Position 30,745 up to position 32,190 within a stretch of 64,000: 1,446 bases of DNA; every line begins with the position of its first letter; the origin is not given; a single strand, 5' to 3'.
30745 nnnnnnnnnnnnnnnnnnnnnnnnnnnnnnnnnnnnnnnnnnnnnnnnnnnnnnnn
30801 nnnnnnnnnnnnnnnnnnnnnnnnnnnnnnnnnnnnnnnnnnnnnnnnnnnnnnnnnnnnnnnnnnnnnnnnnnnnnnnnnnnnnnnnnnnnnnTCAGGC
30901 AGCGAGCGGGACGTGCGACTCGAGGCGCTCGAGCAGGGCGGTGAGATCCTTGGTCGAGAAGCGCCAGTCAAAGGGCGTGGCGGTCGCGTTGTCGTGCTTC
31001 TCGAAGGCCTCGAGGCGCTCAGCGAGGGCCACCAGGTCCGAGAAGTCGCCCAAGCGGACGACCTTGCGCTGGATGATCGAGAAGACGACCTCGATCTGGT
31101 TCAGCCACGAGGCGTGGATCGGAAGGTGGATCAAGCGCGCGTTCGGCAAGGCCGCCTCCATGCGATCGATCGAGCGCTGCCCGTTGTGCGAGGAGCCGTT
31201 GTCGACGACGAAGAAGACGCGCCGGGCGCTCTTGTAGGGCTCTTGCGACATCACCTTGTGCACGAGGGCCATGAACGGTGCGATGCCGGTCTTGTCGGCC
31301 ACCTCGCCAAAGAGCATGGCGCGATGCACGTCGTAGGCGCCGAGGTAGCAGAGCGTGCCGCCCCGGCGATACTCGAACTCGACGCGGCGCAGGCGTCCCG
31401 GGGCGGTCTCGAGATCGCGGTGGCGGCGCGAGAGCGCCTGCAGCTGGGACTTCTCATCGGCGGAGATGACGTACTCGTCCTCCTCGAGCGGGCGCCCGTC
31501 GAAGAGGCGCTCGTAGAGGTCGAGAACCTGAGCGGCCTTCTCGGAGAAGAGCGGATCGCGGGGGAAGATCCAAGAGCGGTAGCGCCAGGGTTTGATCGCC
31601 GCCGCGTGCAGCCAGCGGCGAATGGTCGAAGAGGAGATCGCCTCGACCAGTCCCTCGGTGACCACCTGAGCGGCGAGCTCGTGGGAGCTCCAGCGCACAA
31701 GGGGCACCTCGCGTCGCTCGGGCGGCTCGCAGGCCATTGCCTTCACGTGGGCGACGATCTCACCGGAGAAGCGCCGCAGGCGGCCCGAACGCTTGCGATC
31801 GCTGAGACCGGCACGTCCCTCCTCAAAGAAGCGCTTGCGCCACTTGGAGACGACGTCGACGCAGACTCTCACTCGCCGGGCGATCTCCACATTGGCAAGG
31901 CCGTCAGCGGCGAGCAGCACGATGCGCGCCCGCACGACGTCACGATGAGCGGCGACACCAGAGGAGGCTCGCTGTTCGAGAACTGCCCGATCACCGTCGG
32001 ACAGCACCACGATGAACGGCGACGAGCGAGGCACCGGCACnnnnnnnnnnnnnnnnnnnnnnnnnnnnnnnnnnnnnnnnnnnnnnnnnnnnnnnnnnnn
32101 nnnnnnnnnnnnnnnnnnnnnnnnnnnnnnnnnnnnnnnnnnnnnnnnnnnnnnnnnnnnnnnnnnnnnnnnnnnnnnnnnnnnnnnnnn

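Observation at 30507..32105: IS630-family element on the upp stop codon, carrying an extra conserved-looking ORF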

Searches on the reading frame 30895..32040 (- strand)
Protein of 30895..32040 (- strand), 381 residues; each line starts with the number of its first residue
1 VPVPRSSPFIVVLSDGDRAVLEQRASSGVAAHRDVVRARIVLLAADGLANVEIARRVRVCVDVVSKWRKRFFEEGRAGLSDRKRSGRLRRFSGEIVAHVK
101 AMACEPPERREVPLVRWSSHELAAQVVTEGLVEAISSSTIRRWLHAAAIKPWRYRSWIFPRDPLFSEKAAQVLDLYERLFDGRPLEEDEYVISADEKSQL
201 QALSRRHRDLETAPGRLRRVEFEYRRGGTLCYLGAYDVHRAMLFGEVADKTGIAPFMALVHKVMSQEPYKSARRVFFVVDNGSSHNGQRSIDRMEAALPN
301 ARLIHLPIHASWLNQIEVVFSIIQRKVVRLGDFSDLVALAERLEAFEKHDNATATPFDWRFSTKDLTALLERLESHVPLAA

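Call 3: search_protein_families(library=pfam, proteins=[window:30895-32040:-], max_evalue=0.1)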
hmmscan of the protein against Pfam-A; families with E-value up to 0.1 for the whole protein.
window:30895-32040:- (381 aa): 11 families
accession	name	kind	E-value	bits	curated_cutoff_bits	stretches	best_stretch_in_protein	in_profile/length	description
PF13565.12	HTH_32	-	2e-18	67.1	33.7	1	64-144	2-73/73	Homeodomain-like domain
PF13358.12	DDE_3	-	4e-14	53.1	28.6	1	194-335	5-141/146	DDE superfamily endonuclease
PF13551.12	HTH_29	-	1.2e-13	51.3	28.1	1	37-95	1-62/64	Winged helix-turn helix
PF13518.12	HTH_28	-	1.5e-10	41.4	25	1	37-87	2-52/52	Helix-turn-helix domain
PF13384.12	HTH_23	-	5.3e-10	39.2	24.6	1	32-79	2-49/50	Homeodomain-like domain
PF00292.24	PAX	-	0.00017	21.9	22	1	34-77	20-63/125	'Paired box' domain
PF12728.13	HTH_17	-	0.0018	18.9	27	1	135-162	13-41/51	Helix-turn-helix domain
PF01498.24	HTH_Tnp_Tc3_2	-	0.023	15.4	31.5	1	118-156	15-51/72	Transposase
PF07592.17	DDE_Tnp_ISAZ013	-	0.029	13.9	26.9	1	187-326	87-241/308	Rhodopirellula transposase DDE domain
PF17937.6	TetR_C_28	-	0.071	13.9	26.4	0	20-52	40-72/96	Tetracyclin repressor-like, C-terminal domain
PF00175.26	NAD_binding_1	-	0.08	14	22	0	251-305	6-61/109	Oxidoreductase NAD-binding domain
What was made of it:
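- On IS630 family (IS630/Tc1/mariner superfamily): HTH_23, HTH_28, HTH_29 and HTH_32 match at residues 32-144 (call 3).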

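Call 6: search_protein_families(library=ncbifam, proteins=[window:30895-32040:-], max_evalue=0.1)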
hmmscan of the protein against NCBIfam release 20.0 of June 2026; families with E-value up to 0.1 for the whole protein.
window:30895-32040:- (381 aa): 2 families
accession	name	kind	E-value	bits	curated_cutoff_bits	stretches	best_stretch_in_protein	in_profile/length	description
NF033545.0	transpos_IS630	equivalog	5.3e-50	170.6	100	1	37-347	2-295/299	IS630 family transposase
NF033577.2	transpos_IS481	equivalog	1.7e-11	44.2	224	1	37-352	2-268/284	IS481 family transposase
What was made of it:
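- On IS630 family (IS630/Tc1/mariner superfamily): Pfam DDE_3 gives E 4e-14 (calls 3, 6).
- Closest known: IS630. Same: HTH plus DDE transposase: NF033545 and Pfam DDE_3 (calls 3, 6).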

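Call 67: search_dna_similar(query=window:30895-32040:-, collection=plasmids, mode=protein, max_rows=60, max_evalue=1e-30)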
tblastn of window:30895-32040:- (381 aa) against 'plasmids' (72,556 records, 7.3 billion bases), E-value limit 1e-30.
Records with a match: 318; places in all: 630; records where one place covers at least 80% of the query: 312.
Best place of each record, by identity: <60% 318.
By first word of the organism name: Streptomyces 63; Bradyrhizobium 48; Pseudomonas 29; Rhodococcus 28; Rhizobium 24; Sinorhizobium 23; Ralstonia 21; Cupriavidus 8; Agrobacterium 8; Paraburkholderia 5; and 34 more.
By predicted mobility (MOB-suite, as given by PLSDB): conjugative 117; non-mobilizable 107; mobilizable 94.
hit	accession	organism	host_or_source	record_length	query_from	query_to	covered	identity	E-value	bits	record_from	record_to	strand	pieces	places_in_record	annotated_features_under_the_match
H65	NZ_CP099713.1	Dietzia kunjamensis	cell culture,water from a container for ...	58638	2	381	100%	58.2%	5e-127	409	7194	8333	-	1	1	IS630 family transposase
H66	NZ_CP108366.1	Streptomyces sp. NBC_01340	-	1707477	2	381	100%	54.9%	5e-122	395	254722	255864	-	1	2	none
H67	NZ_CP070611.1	Rhodococcus koreensis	cell culture,rhizosphere of apple ...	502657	7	376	97%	54.9%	2e-119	388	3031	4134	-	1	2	IS630 family transposase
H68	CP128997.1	Rhodococcus opacus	sludge,sludge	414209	7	376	97%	54.9%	6e-119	386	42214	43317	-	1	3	IS630 family transposase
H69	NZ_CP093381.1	Rhodococcus opacus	cell culture,forest soil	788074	7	376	97%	54.9%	6e-119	386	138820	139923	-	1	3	IS630 family transposase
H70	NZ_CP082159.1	Rhodococcus opacus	bacterial isolate,soil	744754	7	376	97%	54.1%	2e-120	390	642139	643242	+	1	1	IS630 family transposase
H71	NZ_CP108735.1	Streptomyces sp. NBC_00984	-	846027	1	378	99%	52.6%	5e-121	392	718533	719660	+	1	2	IS630 family transposase | hypothetical protein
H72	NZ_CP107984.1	Streptomyces sp. NBC_00354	-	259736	11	363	93%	56.1%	7e-119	386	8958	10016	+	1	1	IS630 family transposase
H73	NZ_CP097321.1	Candidatus Mycobacterium methanotrophicum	mixed culture,Cave biofilm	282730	11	376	96%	53.4%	4e-118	384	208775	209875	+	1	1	IS630 family transposase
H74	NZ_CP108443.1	Streptomyces sp. NBC_01276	-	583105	1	363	94%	54.7%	4e-97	382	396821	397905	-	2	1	transposase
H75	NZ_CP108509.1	Streptomyces sp. NBC_01237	-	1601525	1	378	99%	51.1%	1e-111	365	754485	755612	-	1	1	none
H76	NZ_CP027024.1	Streptomyces sp. WAC00288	Culture,soil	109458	3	377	98%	51.2%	4e-95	374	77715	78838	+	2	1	IS630 family transposase | transposase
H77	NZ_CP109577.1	Streptomyces sp. NBC_01369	-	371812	1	377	99%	50.7%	2e-111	365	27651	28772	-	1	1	helix-turn-helix domain-containing protein | transposase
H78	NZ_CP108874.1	Streptomyces sp. NBC_00826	-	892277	1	377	99%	50.7%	2e-111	365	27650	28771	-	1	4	helix-turn-helix domain-containing protein | transposase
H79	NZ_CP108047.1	Streptomyces sp. NBC_00289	-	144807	1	363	95%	51.8%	7e-112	366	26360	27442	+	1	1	IS630 family transposase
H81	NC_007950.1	Polaromonas sp. JS666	-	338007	1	373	98%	50.3%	4e-94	371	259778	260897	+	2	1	IS630 family transposase | helix-turn-helix domain-containing protein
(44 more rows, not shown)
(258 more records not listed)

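Call 68: get_annotated_region(hit=H72, flank=1500)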
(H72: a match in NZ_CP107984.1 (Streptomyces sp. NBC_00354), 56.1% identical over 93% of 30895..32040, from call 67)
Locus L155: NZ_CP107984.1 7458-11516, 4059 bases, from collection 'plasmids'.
description: Streptomyces sp. NBC_00354 plasmid unnamed1, complete sequence
organism: Streptomyces sp. NBC_00354 (NCBI taxid 2975723)
taxonomy: Bacteria; Actinomycetota; Actinomycetes; Kitasatosporales; Streptomycetaceae; Streptomyces; Streptomyces sp. NBC 00354
host: -; source: -; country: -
typing (MOB-suite, as given by PLSDB): non-mobilizable
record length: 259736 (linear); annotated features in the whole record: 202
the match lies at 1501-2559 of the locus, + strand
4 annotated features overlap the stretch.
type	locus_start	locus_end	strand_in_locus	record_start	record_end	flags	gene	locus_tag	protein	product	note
CDS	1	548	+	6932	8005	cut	-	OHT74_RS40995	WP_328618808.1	MerR family transcriptional regulator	GO:0006355 - regulation of DNA-templated transcription [Evidence IEA]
CDS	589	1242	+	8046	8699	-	-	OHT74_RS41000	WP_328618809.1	hypothetical protein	-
CDS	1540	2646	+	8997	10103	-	-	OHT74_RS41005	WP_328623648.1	IS630 family transposase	-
CDS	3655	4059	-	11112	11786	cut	-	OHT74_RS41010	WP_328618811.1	hypothetical protein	-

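Call 69: get_annotated_region(hit=H71, flank=1500)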
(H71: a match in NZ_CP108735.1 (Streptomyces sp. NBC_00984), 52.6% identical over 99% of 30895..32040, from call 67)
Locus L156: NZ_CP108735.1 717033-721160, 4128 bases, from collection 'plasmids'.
description: Streptomyces sp. NBC_00984 plasmid unnamed1, complete sequence
organism: Streptomyces sp. NBC_00984 (NCBI taxid 2903700)
taxonomy: Bacteria; Actinomycetota; Actinomycetes; Kitasatosporales; Streptomycetaceae; Streptomyces; Streptomyces sp. NBC 00984
host: -; source: -; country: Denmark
typing (MOB-suite, as given by PLSDB): mobilizable; relaxase MOBF,MOBP
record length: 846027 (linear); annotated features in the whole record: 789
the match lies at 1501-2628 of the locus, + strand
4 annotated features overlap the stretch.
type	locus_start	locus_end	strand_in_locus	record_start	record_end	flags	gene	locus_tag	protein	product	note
CDS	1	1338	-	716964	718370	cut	-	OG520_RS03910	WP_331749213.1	IS4 family transposase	-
CDS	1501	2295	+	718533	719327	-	-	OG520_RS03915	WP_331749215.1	IS630 family transposase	-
CDS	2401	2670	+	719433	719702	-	-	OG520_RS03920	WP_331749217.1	hypothetical protein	-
CDS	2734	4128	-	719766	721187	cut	-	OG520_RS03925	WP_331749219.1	transposase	-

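Call 70: get_annotated_region(hit=H81, flank=1500)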
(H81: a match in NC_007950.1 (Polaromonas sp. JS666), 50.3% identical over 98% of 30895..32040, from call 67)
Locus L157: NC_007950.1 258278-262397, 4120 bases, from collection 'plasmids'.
description: Polaromonas sp. JS666 plasmid 2, complete sequence
organism: Polaromonas sp. JS666 (NCBI taxid 296591)
taxonomy: Bacteria; Pseudomonadota; Betaproteobacteria; Burkholderiales; Comamonadaceae; Polaromonas; Polaromonas sp. JS666
host: -; source: -; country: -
typing (MOB-suite, as given by PLSDB): conjugative; replicon rep_cluster_7; relaxase MOBH; mating-pair formation MPF_T
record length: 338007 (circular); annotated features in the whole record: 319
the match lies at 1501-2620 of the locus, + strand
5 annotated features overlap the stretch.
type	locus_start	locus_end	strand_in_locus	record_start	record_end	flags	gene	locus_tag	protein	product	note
CDS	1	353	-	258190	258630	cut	-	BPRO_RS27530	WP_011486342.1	PRTRC system protein C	-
CDS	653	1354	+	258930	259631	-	-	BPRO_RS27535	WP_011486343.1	hypothetical protein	-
CDS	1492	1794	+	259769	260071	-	-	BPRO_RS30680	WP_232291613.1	helix-turn-helix domain-containing protein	-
CDS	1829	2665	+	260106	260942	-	-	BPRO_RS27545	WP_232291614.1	IS630 family transposase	-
CDS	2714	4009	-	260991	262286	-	-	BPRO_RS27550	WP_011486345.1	replication initiation protein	GO:0006270 - DNA replication initiation [Evidence IEA]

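Call 71: get_annotated_region(hit=H65, flank=6000)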
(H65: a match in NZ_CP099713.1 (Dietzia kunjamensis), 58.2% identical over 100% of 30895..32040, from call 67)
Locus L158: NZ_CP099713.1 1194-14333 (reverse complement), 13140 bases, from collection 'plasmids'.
description: Dietzia kunjamensis strain 313 plasmid pDK313-58, complete sequence
organism: Dietzia kunjamensis (NCBI taxid 322509)
taxonomy: Bacteria; Actinomycetota; Actinomycetes; Mycobacteriales; Dietziaceae; Dietzia; Dietzia kunjamensis
host: -; source: cell culture,water from a container for water evaporation; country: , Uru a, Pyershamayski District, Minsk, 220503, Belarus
typing (MOB-suite, as given by PLSDB): mobilizable; relaxase MOBF
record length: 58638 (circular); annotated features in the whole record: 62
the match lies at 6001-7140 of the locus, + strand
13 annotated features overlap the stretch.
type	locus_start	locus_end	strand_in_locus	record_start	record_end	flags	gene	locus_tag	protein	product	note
CDS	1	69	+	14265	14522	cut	-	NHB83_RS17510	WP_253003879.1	type II toxin-antitoxin system prevent-host-death family antitoxin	GO:0008219 - cell death [Evidence IEA]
CDS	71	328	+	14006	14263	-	-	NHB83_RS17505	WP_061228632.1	Txe/YoeB family addiction module toxin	GO:0008219 - cell death [Evidence IEA]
CDS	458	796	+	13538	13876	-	-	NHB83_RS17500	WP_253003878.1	Lsr2 family protein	-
CDS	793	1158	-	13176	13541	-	-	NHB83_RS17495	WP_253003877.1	hypothetical protein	-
CDS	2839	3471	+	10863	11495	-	-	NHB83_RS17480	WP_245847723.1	tyrosine-type recombinase/integrase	GO:0015074 - DNA integration [Evidence IEA]; GO:0006310 - DNA recombination [Evidence IEA]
CDS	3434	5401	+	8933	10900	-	-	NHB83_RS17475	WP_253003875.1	tyrosine-type recombinase/integrase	GO:0015074 - DNA integration [Evidence IEA]; GO:0006310 - DNA recombination [Evidence IEA]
CDS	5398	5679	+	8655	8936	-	-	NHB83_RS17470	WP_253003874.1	DUF6262 family protein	-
CDS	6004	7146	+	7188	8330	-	-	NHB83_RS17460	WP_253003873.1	IS630 family transposase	-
CDS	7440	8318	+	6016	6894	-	-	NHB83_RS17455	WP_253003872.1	sulfurtransferase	-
CDS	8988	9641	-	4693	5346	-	-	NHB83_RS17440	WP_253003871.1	TetR/AcrR family transcriptional regulator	GO:0006355 - regulation of DNA-templated transcription [Evidence IEA]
CDS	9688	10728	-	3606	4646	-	-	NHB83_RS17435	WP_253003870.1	PDR/VanB family oxidoreductase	-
CDS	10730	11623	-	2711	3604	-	-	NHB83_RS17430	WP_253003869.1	metal-dependent hydrolase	-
CDS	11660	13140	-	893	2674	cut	-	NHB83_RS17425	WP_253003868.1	SDR family oxidoreductase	-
